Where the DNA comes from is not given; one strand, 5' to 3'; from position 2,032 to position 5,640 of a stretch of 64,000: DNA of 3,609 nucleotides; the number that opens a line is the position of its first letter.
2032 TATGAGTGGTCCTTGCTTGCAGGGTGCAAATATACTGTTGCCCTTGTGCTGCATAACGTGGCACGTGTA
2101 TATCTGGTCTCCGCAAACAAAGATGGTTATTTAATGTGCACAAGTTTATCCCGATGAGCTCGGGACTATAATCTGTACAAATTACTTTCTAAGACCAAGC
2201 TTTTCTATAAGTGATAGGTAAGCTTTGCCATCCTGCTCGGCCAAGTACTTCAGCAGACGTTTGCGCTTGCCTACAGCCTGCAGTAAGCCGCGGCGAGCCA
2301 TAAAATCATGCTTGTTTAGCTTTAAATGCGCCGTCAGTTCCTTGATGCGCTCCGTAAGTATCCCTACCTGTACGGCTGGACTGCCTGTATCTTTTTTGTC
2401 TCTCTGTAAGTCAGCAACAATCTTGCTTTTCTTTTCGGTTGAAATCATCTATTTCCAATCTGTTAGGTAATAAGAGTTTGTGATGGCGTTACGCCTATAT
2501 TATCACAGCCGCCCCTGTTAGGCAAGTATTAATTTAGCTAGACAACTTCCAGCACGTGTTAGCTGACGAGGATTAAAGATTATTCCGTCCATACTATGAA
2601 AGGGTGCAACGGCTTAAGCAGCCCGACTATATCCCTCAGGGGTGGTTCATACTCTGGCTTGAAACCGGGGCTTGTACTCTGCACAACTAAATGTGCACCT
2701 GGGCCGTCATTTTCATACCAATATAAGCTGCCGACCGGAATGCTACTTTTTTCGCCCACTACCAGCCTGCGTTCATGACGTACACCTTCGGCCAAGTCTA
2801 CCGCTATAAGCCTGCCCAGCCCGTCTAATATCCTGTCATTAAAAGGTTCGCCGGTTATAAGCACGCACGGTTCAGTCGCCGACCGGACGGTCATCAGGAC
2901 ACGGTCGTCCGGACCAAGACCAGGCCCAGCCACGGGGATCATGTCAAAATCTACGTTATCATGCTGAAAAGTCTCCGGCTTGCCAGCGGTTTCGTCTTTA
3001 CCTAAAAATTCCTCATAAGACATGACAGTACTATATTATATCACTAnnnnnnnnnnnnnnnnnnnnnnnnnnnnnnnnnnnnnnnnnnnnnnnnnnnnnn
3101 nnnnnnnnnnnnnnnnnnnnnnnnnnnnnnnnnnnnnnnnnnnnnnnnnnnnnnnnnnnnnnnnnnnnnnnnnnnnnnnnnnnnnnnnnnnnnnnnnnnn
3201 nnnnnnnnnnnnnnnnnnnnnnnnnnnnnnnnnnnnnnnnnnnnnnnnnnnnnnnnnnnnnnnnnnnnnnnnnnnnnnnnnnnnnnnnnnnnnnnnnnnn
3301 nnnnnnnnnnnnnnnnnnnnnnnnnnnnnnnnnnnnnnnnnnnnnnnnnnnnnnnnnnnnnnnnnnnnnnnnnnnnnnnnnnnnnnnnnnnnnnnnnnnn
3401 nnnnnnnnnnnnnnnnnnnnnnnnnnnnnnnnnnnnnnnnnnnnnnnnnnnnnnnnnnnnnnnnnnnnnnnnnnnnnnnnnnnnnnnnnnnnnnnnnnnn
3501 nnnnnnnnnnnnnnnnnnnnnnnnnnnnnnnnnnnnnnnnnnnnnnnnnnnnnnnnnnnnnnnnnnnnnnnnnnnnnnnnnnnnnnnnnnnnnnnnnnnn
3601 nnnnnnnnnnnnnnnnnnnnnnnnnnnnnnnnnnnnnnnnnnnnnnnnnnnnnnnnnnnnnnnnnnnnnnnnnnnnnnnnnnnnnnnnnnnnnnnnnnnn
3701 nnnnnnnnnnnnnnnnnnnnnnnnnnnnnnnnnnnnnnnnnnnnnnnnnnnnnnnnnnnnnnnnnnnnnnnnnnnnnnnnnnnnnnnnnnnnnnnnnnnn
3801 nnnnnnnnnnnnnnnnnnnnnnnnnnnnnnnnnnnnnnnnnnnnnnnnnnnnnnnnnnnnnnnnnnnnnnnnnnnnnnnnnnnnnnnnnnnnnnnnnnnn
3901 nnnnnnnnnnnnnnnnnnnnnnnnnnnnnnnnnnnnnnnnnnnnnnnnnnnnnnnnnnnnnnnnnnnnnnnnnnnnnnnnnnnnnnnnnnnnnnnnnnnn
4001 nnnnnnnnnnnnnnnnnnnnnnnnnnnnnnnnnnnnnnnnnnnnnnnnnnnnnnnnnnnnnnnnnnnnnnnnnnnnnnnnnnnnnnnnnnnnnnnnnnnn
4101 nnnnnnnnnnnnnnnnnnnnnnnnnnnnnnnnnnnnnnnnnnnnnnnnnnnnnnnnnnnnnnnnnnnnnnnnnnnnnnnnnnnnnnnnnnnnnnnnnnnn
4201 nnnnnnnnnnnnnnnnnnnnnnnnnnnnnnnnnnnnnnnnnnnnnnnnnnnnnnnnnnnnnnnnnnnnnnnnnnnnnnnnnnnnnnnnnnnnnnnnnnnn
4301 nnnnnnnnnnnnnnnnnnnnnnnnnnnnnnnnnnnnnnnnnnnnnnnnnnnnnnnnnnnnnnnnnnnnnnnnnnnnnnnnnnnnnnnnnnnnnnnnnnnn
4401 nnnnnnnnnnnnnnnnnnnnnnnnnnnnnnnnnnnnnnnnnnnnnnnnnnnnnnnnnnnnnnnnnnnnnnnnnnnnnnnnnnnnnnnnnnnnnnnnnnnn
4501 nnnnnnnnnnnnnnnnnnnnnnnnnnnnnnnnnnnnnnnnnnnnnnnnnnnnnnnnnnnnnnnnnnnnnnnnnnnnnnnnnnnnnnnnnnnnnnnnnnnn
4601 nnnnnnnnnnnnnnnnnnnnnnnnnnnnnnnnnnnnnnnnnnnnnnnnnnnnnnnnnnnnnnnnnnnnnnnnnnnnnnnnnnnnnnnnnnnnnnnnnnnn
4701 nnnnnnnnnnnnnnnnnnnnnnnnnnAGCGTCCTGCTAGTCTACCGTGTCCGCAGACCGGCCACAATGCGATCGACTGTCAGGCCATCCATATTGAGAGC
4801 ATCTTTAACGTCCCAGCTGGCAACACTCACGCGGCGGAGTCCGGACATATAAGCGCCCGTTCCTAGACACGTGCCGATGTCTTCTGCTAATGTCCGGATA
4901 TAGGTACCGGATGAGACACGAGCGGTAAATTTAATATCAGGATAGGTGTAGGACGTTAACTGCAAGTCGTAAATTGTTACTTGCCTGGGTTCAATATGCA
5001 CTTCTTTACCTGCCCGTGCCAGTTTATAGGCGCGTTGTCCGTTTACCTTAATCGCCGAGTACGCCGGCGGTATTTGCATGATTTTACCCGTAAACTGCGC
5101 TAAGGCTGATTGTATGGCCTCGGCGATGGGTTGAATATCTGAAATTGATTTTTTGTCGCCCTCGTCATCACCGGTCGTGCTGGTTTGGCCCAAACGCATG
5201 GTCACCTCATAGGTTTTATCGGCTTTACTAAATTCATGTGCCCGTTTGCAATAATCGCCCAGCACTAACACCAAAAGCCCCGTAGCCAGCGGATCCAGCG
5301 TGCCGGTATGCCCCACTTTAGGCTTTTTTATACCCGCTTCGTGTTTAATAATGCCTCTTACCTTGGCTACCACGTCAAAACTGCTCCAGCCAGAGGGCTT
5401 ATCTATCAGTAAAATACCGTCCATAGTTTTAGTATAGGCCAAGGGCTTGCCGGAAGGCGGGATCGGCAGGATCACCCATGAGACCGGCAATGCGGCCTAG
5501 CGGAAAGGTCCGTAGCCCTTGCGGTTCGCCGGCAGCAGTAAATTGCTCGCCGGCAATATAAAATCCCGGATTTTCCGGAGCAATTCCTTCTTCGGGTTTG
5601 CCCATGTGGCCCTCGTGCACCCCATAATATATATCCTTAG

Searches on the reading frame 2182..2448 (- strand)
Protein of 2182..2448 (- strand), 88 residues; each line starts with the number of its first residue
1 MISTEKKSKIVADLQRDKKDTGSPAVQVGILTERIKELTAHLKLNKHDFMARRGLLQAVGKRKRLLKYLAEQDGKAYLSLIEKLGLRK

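Call 42: find_encoding_contigs(protein=window:2182-2448:-, flank=10000, max_places=10)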
Protein window:2182-2448:- (88 aa): no gene with exactly this product is on record in the collection.

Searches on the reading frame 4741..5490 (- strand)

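Call 18: search_protein_families(library=pfam, proteins=[window:4741-5490:-], max_evalue=0.001)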
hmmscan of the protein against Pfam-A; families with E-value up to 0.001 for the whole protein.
window:4741-5490:- (249 aa): 2 families
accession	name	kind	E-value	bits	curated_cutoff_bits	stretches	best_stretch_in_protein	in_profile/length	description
PF01509.24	TruB_N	-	3.6e-51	173.9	27.3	1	55-198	5-149/149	TruB family pseudouridylate synthase (N terminal domain)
PF16198.10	TruB_C_2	-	7.4e-09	36.1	29.3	1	199-237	1-39/66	tRNA pseudouridylate synthase B C-terminal domain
